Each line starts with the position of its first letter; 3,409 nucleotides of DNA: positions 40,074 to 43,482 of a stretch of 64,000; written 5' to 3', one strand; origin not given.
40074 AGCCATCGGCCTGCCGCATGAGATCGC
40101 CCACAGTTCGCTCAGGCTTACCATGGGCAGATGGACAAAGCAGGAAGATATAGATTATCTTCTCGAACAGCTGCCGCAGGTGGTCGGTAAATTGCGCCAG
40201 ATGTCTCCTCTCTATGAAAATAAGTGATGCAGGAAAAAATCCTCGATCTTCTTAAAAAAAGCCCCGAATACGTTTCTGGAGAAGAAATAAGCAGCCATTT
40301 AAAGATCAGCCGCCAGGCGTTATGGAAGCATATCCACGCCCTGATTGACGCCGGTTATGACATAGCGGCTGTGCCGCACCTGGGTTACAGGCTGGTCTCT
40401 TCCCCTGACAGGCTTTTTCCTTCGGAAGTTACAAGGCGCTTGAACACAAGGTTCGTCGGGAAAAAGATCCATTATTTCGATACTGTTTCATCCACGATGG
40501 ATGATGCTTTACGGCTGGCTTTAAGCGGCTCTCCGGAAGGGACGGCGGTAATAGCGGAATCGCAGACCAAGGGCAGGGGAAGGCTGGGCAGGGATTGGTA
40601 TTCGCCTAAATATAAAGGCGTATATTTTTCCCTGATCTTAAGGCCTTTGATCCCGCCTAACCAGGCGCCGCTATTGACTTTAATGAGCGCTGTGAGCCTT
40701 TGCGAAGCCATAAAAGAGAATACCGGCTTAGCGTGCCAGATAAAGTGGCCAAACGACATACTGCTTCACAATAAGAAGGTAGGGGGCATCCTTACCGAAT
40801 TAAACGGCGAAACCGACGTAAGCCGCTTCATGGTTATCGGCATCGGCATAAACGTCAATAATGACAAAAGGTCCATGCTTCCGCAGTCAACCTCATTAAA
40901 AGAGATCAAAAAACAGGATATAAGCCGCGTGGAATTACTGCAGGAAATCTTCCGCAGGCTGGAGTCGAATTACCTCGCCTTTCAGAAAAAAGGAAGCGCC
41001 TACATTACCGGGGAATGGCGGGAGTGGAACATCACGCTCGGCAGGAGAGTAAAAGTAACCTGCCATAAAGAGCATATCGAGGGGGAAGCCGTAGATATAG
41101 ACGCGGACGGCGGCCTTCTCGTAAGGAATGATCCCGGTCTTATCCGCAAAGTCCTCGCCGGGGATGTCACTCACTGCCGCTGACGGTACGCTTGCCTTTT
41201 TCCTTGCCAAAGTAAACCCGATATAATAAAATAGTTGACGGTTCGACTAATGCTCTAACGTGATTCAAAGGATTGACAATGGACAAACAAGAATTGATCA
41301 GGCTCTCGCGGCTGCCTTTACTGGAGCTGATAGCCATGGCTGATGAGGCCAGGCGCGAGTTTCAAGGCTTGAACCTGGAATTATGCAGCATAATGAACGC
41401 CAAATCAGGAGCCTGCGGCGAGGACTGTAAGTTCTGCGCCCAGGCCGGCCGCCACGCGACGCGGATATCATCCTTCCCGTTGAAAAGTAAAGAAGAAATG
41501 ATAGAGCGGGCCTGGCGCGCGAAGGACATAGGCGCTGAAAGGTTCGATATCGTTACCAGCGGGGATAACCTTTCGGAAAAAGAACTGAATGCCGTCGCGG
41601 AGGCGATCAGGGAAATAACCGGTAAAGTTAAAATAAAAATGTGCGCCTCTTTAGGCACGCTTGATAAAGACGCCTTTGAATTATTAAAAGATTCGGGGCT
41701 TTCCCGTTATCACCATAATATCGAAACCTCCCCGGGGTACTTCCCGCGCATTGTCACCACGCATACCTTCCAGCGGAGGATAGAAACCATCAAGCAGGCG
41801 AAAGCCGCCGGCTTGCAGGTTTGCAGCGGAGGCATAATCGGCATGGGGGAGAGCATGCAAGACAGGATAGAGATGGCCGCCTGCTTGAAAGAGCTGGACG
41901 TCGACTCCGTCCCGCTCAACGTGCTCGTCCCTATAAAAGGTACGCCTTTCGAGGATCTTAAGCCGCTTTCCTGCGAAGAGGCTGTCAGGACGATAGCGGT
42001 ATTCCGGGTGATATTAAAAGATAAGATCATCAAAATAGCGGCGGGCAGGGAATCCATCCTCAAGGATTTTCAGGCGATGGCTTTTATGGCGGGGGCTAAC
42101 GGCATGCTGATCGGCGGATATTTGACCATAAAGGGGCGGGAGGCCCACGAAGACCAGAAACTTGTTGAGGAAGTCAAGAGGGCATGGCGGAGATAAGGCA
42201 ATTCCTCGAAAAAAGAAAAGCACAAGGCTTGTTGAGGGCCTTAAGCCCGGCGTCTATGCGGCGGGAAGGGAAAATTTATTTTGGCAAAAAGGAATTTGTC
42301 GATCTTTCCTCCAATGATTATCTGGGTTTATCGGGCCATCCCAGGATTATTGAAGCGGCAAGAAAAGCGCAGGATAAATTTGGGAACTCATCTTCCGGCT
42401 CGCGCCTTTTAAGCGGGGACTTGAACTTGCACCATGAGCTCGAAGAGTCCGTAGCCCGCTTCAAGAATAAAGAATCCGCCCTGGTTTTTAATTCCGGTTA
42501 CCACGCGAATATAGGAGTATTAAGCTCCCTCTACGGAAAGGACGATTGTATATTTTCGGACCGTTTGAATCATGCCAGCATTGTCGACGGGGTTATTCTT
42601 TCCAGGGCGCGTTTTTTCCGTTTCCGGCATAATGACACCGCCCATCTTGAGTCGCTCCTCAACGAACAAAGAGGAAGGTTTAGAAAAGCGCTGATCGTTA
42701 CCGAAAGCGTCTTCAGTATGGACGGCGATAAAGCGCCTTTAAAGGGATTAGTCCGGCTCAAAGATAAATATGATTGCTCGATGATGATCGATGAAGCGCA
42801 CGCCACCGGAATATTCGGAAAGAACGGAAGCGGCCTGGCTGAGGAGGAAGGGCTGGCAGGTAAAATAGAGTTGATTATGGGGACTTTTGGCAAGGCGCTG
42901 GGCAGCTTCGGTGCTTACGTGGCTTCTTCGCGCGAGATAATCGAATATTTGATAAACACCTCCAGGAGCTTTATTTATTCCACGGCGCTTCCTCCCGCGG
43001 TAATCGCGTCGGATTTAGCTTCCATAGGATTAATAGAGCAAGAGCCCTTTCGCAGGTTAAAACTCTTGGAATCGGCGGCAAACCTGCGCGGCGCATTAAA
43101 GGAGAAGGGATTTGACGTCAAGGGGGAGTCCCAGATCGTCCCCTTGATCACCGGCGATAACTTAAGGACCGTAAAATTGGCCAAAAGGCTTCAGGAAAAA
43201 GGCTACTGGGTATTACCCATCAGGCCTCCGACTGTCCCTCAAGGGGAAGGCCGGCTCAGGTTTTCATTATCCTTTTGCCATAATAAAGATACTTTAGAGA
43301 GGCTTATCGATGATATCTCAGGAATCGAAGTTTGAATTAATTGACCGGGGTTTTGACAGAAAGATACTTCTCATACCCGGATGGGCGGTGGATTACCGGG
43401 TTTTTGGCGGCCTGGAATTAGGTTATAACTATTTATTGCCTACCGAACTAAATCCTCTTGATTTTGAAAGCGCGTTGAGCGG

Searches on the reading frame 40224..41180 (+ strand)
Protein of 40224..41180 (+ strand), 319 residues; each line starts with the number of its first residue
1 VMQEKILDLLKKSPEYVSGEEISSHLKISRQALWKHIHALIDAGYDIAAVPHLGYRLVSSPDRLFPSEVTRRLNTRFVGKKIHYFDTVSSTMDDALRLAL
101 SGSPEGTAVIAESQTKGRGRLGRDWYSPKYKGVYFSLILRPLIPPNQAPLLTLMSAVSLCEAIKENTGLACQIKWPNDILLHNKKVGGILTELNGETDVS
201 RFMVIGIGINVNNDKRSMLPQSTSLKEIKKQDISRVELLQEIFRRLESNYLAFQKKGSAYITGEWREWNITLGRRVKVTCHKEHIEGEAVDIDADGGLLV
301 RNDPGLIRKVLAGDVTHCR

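Call 70: search_protein_families(library=pfam, proteins=[window:40224-41180:+], max_evalue=0.00001)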
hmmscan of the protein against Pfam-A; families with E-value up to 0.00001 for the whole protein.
window:40224-41180:+ (319 aa): 4 families
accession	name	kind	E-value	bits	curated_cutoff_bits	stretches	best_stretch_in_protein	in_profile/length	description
PF03099.24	BPL_LplA_LipB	-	1.2e-22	80.7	21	1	85-210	2-133/133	Biotin/lipoate A/B protein ligase family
PF08279.18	HTH_11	-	5.7e-15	55.4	25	1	3-56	2-55/55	HTH domain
PF16917.10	BPL_LplA_LipB_2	-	3.1e-10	40.3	27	1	125-266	34-182/183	Biotin/lipoate A/B protein ligase family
PF02237.23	BPL_C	-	8.4e-10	38.9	21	1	271-316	1-46/48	Biotin protein ligase C terminal domain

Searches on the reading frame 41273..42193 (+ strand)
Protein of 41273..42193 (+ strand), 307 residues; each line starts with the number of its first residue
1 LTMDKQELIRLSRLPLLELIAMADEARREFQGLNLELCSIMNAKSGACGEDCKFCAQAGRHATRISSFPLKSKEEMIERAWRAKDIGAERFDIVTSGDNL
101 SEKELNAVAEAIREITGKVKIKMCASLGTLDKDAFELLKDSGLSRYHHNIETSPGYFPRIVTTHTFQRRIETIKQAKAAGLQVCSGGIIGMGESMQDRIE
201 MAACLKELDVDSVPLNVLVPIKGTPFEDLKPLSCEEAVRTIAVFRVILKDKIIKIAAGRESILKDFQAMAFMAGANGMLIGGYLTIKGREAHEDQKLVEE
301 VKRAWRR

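Call 70: search_protein_families(library=pfam, proteins=[window:41273-42193:+], max_evalue=0.00001)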
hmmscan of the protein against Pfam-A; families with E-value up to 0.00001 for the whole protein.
window:41273-42193:+ (307 aa): 2 families
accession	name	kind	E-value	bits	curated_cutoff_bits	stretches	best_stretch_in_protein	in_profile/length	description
PF04055.27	Radical_SAM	-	7.4e-24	85.2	29.5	1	46-203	5-164/166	Radical SAM superfamily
PF06968.18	BATS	-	1.1e-23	83.7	22.2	1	214-300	1-84/88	Biotin and Thiamin Synthesis associated domain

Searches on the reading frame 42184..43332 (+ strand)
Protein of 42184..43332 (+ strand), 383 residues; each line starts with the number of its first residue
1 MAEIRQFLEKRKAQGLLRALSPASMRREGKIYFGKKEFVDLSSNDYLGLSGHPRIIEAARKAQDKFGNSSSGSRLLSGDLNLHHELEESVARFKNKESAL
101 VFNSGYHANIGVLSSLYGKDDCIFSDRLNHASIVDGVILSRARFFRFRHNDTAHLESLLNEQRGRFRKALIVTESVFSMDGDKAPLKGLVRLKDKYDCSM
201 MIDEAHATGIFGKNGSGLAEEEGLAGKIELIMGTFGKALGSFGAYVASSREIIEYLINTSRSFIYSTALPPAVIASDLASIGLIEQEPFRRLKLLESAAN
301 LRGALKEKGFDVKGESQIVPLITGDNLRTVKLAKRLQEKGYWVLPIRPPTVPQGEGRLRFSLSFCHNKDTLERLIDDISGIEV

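Call 70: search_protein_families(library=pfam, proteins=[window:42184-43332:+], max_evalue=0.00001)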
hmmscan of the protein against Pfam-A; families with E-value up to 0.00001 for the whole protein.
window:42184-43332:+ (383 aa): 1 family
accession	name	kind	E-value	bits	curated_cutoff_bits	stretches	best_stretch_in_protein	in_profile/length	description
PF00155.27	Aminotran_1_2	-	8.8e-63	213.1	19.7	1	37-378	2-361/361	Aminotransferase class I and II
